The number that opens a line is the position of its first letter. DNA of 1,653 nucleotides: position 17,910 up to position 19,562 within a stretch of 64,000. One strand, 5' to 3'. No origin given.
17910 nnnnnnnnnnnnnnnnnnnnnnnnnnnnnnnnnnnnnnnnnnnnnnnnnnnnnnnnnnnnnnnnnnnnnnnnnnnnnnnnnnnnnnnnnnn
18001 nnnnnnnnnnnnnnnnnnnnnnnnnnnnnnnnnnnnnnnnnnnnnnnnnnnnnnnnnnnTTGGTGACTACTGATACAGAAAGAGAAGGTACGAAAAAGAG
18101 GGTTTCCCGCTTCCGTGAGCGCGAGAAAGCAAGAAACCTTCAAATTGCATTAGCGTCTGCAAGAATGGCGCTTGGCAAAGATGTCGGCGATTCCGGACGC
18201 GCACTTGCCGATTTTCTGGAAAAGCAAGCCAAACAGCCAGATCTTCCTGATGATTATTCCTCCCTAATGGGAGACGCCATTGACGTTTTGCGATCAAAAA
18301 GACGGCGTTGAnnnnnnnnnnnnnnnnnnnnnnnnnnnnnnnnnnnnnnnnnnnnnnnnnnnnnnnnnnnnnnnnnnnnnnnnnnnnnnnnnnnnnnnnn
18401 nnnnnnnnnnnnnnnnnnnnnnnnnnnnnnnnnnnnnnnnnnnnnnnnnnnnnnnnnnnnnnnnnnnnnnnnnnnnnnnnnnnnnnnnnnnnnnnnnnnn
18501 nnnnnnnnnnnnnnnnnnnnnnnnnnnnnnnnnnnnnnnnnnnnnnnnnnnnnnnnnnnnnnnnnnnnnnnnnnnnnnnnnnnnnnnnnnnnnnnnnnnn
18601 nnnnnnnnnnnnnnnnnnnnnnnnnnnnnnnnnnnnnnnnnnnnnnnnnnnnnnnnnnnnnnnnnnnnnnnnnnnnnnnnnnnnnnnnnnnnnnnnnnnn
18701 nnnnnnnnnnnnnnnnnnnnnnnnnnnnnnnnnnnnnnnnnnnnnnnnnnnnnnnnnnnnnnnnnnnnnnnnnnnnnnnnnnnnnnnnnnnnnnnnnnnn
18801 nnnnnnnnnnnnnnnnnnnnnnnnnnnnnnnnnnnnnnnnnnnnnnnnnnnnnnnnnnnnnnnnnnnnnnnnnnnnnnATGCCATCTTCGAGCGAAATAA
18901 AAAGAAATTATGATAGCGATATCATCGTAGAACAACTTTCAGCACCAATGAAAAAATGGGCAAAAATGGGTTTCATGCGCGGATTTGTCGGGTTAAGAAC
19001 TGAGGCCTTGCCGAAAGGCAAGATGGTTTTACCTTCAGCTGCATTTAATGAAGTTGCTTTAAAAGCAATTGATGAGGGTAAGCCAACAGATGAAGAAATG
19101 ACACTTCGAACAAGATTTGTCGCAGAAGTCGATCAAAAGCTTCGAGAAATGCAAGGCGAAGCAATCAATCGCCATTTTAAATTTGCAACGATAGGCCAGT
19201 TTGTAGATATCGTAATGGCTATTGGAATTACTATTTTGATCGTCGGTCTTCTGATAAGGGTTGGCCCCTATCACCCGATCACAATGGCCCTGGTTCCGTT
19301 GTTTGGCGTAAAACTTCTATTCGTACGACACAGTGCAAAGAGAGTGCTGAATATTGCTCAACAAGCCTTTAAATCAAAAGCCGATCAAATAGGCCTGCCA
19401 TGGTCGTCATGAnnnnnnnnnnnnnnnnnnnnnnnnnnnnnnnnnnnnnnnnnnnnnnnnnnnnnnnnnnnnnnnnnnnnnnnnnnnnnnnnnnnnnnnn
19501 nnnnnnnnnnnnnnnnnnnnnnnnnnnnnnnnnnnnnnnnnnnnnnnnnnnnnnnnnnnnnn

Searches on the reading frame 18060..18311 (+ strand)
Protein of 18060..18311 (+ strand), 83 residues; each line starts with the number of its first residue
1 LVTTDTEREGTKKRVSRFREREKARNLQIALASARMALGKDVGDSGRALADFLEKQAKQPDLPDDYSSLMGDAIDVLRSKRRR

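Call 6: search_protein_families(library=pfam, proteins=[window:18060-18311:+], max_evalue=0.1)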
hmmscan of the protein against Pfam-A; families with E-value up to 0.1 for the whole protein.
window:18060-18311:+ (83 aa): 0 families

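Call 7: search_protein_families(library=padloc, proteins=[window:18060-18311:+], max_evalue=0.1)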
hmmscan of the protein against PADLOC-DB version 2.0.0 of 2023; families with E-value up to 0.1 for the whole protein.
window:18060-18311:+ (83 aa): 0 families

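Call 8: search_protein_families(library=phrogs, proteins=[window:18060-18311:+], max_evalue=0.1)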
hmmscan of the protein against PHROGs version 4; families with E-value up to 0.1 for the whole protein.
window:18060-18311:+ (83 aa): 0 families

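Call 52: search_protein_families(library=ncbifam, proteins=[window:18060-18311:+], max_evalue=0.1)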
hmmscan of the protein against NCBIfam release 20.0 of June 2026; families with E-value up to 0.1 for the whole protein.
window:18060-18311:+ (83 aa): 1 family
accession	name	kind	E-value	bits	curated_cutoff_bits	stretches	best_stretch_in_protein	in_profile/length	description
NF009996.0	PRK13466.1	equivalog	0.068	13.3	110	1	30-64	5-38/66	F0F1 ATP synthase subunit C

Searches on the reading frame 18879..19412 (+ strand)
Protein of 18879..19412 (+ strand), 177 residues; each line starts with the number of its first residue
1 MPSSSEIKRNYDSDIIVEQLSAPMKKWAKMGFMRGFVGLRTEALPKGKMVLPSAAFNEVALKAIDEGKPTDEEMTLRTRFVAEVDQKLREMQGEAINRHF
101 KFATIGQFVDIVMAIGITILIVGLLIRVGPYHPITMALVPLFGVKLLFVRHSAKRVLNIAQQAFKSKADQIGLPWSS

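Call 6: search_protein_families(library=pfam, proteins=[window:18879-19412:+], max_evalue=0.1)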
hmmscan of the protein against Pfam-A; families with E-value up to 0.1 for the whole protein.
window:18879-19412:+ (177 aa): 0 families

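Call 7: search_protein_families(library=padloc, proteins=[window:18879-19412:+], max_evalue=0.1)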
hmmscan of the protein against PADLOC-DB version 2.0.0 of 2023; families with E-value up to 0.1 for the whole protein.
window:18879-19412:+ (177 aa): 0 families

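Call 8: search_protein_families(library=phrogs, proteins=[window:18879-19412:+], max_evalue=0.1)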
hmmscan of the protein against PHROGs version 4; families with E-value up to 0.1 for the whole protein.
window:18879-19412:+ (177 aa): 0 families

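Call 52: search_protein_families(library=ncbifam, proteins=[window:18879-19412:+], max_evalue=0.1)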
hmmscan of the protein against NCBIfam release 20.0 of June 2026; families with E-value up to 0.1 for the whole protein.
window:18879-19412:+ (177 aa): 0 families

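Call 82: search_dna_similar(query=window:18879-19412:+, collection=plasmids, mode=protein, max_evalue=0.01, max_rows=15)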
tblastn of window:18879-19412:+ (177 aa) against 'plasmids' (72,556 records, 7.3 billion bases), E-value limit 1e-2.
Records with a match: 1; places in all: 1; records where one place covers at least 80% of the query: 1.
Best place of each record, by identity: <60% 1.
By first word of the organism name: Rhizobium 1.
By predicted mobility (MOB-suite, as given by PLSDB): non-mobilizable 1.
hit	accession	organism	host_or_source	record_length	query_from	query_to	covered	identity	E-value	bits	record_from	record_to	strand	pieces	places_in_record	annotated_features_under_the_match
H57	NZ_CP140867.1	Rhizobium leguminosarum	Trifolium pratense,whole organism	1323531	24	175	86%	34.2%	5e-23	101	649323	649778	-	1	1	record has no annotation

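Call 83: get_annotated_region(hit=H57, flank=10000)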
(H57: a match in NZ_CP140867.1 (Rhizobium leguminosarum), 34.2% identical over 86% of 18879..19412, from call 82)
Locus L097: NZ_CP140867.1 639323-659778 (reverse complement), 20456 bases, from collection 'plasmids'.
description: Rhizobium leguminosarum strain TP16 plasmid pRlX5, complete sequence
organism: Rhizobium leguminosarum (NCBI taxid 384)
taxonomy: Bacteria; Pseudomonadota; Alphaproteobacteria; Hyphomicrobiales; Rhizobiaceae; Rhizobium; Rhizobium leguminosarum
host: -; source: Trifolium pratense,whole organism; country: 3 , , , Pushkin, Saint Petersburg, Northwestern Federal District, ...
typing (MOB-suite, as given by PLSDB): non-mobilizable
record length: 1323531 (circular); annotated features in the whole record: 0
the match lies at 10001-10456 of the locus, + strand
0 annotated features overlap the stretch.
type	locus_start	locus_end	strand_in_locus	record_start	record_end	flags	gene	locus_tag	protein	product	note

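Call 86: search_protein_families(library=pfam, proteins=[L097:3978-4949:+, L097:5143-5694:+, L097:6484-7215:+, L097:7485-8555:+, L097:8552-9133:+, L097:9929-10480:+, L097:10504-11031:-, L097:11123-11710:+, L097:13172-15019:-, L097:3018-3803:-], max_evalue=0.01)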
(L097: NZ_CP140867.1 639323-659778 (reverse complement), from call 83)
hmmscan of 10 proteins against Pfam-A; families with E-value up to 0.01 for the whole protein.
L097:3978-4949:+ (323 aa): 6 families
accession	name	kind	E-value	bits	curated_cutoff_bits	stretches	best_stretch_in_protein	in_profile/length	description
PF01381.28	HTH_3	-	6.7e-05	23.3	23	1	16-38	10-32/55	Helix-turn-helix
PF01527.26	HTH_Tnp_1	-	0.00014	22.4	24.1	1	6-54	15-63/75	Transposase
PF13518.12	HTH_28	-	0.0019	18.7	25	1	6-38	5-35/52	Helix-turn-helix domain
PF12844.13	HTH_19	-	0.0033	17.8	30.2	0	17-56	14-52/64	Helix-turn-helix domain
PF13384.12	HTH_23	-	0.0083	16.4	24.6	0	17-38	19-40/50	Homeodomain-like domain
PF05269.17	Phage_CII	-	0.0091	16.6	21.3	0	17-44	25-52/91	Bacteriophage CII protein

L097:5143-5694:+ (183 aa): 0 families

L097:6484-7215:+ (243 aa): 0 families

L097:7485-8555:+ (356 aa): 0 families

L097:8552-9133:+ (193 aa): 0 families

L097:9929-10480:+ (183 aa): 0 families

L097:10504-11031:- (175 aa): 1 family
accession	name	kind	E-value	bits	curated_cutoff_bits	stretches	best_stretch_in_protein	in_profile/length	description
PF07323.17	DUF1465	-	4.2e-22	79.1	25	1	22-170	3-153/153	Protein of unknown function (DUF1465)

L097:11123-11710:+ (195 aa): 0 families

L097:13172-15019:- (615 aa): 1 family
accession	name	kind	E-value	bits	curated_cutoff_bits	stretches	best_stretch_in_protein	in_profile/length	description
PF01139.22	RtcB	-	2.4e-26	93.4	27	1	92-444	8-424/426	tRNA-splicing ligase RtcB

L097:3018-3803:- (262 aa): 2 families
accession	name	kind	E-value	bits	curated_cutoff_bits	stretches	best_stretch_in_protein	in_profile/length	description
PF00149.33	Metallophos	-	3.5e-13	50.8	21.5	1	2-227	2-190/191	Calcineurin-like phosphoesterase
PF12850.12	Metallophos_2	-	7.5e-06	26.5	27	1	2-75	2-60/154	Calcineurin-like phosphoesterase superfamily domain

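Call 95: search_solved_structures(query=A6, max_evalue=1)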
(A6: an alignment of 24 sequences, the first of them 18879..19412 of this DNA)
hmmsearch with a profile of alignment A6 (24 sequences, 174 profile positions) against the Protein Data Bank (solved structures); distinct sequences matched with E-value up to 1: 1.
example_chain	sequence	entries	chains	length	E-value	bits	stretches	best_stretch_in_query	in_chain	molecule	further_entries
2oar_A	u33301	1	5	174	0.82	12.7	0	98-167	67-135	Large-conductance mechanosensitive channel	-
